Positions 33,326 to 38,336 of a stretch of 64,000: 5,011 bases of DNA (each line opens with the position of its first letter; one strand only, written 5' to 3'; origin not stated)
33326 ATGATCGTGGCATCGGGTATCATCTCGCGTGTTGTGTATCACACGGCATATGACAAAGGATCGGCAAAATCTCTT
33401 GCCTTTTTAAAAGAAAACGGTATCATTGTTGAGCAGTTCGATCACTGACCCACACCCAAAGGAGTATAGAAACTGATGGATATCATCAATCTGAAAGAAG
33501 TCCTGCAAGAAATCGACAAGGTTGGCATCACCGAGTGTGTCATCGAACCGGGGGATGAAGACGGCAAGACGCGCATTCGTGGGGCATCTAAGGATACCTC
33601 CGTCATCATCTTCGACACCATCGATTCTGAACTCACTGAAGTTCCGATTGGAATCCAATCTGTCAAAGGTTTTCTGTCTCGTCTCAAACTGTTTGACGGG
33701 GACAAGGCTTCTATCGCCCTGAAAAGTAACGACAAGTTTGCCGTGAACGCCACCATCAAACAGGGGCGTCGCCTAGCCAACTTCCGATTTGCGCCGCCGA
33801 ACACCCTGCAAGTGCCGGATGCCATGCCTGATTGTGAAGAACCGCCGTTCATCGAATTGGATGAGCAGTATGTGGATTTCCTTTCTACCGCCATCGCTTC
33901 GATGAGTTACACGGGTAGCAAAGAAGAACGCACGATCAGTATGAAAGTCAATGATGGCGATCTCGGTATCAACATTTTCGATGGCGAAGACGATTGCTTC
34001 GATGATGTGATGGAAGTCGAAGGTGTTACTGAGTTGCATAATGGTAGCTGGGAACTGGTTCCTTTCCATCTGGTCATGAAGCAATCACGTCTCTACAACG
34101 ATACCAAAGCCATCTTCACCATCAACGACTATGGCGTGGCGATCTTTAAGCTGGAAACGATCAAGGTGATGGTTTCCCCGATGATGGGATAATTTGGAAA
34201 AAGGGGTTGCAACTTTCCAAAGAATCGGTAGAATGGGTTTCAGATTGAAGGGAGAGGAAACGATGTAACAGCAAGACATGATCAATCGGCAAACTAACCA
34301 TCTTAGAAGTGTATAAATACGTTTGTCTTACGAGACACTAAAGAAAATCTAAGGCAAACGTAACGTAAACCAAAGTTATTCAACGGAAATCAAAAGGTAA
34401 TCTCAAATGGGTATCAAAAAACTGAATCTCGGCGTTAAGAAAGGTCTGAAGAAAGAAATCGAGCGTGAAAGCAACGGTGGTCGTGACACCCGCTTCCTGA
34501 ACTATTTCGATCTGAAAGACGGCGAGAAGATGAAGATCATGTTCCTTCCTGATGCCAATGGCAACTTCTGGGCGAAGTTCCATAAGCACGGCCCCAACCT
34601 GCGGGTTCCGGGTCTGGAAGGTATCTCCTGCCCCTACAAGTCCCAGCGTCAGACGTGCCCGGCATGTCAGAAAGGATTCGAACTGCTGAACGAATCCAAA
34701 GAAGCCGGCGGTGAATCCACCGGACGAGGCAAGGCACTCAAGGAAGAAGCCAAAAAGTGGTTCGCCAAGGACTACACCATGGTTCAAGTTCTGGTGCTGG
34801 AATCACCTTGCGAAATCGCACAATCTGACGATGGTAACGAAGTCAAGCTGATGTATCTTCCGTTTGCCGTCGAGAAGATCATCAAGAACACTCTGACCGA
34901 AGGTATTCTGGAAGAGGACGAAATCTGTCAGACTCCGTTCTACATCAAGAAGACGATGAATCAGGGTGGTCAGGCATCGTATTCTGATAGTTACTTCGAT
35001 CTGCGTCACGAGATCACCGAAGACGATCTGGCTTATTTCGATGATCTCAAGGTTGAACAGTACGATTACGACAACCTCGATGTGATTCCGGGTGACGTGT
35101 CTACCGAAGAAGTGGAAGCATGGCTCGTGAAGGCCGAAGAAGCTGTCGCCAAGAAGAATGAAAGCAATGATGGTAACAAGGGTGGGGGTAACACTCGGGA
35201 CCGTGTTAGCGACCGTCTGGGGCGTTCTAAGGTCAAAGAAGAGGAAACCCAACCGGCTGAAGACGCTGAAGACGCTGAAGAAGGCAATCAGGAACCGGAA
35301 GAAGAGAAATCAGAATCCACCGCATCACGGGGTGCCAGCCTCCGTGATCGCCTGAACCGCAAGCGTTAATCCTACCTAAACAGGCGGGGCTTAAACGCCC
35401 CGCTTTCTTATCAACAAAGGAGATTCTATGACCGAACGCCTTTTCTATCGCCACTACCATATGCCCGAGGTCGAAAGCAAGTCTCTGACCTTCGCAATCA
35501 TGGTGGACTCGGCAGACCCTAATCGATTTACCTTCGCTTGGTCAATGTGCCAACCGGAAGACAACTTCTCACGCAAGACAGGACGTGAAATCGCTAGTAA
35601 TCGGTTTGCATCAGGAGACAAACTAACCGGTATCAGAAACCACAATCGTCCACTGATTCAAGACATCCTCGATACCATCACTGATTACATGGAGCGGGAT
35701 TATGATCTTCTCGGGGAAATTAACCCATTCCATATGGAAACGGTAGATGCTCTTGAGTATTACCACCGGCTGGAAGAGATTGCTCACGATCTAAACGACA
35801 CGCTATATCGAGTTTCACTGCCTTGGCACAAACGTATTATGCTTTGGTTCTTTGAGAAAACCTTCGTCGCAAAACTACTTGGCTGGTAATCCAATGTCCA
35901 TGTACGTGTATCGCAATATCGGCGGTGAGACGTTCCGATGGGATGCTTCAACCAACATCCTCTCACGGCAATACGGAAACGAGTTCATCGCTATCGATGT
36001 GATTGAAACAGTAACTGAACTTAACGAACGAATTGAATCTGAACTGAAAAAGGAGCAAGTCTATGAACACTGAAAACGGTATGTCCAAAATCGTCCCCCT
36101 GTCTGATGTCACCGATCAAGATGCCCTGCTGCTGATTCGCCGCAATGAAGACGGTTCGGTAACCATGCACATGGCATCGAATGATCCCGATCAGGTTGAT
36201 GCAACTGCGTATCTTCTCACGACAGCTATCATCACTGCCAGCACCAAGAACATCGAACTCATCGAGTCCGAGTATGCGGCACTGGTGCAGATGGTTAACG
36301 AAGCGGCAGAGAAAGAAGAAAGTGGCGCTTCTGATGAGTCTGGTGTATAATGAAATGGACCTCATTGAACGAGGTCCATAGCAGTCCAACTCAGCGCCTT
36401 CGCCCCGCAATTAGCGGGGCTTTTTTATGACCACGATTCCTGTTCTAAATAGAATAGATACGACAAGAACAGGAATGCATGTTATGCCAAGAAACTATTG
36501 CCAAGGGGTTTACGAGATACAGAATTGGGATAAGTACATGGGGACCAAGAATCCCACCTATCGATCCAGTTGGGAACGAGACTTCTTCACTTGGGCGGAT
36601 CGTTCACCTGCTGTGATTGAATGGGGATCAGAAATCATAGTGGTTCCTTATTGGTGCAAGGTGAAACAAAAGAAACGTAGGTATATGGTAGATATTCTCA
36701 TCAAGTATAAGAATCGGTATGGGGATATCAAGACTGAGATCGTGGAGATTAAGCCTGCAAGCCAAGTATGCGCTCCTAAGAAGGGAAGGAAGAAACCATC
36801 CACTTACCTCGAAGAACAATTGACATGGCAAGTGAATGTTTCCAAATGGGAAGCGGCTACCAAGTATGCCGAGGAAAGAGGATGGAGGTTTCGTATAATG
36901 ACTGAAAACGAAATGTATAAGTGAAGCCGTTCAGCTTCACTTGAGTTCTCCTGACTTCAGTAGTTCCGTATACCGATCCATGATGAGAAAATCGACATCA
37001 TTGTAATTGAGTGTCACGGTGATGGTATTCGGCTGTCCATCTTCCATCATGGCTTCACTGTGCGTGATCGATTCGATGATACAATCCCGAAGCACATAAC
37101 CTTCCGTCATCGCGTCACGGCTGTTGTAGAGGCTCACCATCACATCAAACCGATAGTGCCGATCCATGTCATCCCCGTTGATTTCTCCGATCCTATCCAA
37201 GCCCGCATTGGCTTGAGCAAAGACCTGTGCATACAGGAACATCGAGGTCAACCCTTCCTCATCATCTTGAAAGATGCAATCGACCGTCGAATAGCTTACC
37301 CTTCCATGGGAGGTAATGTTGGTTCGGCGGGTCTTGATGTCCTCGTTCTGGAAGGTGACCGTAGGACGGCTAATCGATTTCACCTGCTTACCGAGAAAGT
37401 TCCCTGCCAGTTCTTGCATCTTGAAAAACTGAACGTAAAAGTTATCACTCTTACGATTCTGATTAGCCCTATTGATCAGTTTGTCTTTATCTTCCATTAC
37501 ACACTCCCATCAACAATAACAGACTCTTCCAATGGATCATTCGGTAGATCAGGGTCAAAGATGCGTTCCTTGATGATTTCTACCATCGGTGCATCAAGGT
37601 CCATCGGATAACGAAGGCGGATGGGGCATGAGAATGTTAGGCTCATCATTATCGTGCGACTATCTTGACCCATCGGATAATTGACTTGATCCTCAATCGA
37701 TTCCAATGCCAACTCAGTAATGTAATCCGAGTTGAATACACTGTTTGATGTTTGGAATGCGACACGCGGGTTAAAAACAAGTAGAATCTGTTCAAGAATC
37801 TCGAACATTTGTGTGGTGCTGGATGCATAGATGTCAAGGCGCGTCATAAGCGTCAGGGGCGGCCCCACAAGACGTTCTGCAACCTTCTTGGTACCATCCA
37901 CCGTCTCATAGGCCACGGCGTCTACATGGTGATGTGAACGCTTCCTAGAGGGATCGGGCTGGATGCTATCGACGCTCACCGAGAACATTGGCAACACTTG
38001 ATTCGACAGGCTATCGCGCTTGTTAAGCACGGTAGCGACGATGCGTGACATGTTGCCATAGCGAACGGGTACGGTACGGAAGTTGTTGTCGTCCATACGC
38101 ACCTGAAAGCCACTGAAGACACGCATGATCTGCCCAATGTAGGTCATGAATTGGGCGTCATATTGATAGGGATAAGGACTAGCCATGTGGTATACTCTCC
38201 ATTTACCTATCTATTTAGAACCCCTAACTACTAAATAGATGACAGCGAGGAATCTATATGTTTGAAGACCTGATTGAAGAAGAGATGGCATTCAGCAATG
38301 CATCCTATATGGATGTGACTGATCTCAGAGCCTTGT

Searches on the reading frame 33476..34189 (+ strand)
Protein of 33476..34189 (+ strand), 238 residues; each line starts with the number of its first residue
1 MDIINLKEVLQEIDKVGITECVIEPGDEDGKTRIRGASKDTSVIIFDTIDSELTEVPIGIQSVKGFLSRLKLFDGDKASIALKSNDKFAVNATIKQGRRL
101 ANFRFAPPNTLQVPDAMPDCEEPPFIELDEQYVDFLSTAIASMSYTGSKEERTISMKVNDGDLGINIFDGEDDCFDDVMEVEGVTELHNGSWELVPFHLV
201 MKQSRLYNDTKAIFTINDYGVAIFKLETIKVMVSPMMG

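Call 34: search_protein_families(library=pfam, proteins=[window:33476-34189:+], max_evalue=0.001)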
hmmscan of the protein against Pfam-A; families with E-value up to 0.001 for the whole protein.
window:33476-34189:+ (238 aa): 0 families

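Call 78: search_protein_families(library=phrogs, proteins=[window:33476-34189:+], max_evalue=0.001)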
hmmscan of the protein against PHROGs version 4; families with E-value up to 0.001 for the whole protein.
window:33476-34189:+ (238 aa): 1 family
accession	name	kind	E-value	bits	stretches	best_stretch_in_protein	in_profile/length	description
phrog_223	-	DNA, RNA and nucleotide metabolism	0.00019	22.1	1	33-171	28-155/222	DNA polymerase processivity factor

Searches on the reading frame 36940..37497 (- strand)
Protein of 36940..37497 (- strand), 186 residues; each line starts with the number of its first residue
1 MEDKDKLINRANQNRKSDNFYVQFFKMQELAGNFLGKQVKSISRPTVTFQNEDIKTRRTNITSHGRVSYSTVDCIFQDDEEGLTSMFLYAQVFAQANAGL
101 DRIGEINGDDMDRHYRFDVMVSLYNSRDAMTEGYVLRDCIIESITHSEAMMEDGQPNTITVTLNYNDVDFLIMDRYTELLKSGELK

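Call 34: search_protein_families(library=pfam, proteins=[window:36940-37497:-], max_evalue=0.001)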
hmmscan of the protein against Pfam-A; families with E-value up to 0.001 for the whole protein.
window:36940-37497:- (186 aa): 0 families

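Call 78: search_protein_families(library=phrogs, proteins=[window:36940-37497:-], max_evalue=0.001)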
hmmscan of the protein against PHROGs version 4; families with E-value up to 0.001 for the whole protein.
window:36940-37497:- (186 aa): 1 family
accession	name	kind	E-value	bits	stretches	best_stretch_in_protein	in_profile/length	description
phrog_4542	-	tail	1.6e-16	61.3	1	8-173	19-183/214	tail tube protein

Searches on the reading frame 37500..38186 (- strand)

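Call 34: search_protein_families(library=pfam, proteins=[window:37500-38186:-], max_evalue=0.001)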
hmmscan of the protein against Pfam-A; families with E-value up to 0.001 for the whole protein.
window:37500-38186:- (229 aa): 1 family
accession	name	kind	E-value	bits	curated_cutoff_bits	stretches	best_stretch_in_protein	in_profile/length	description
PF16724.11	T4-gp15_tss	-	1.5e-24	87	25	1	7-208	1-202/245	T4-like virus Myoviridae tail sheath stabiliser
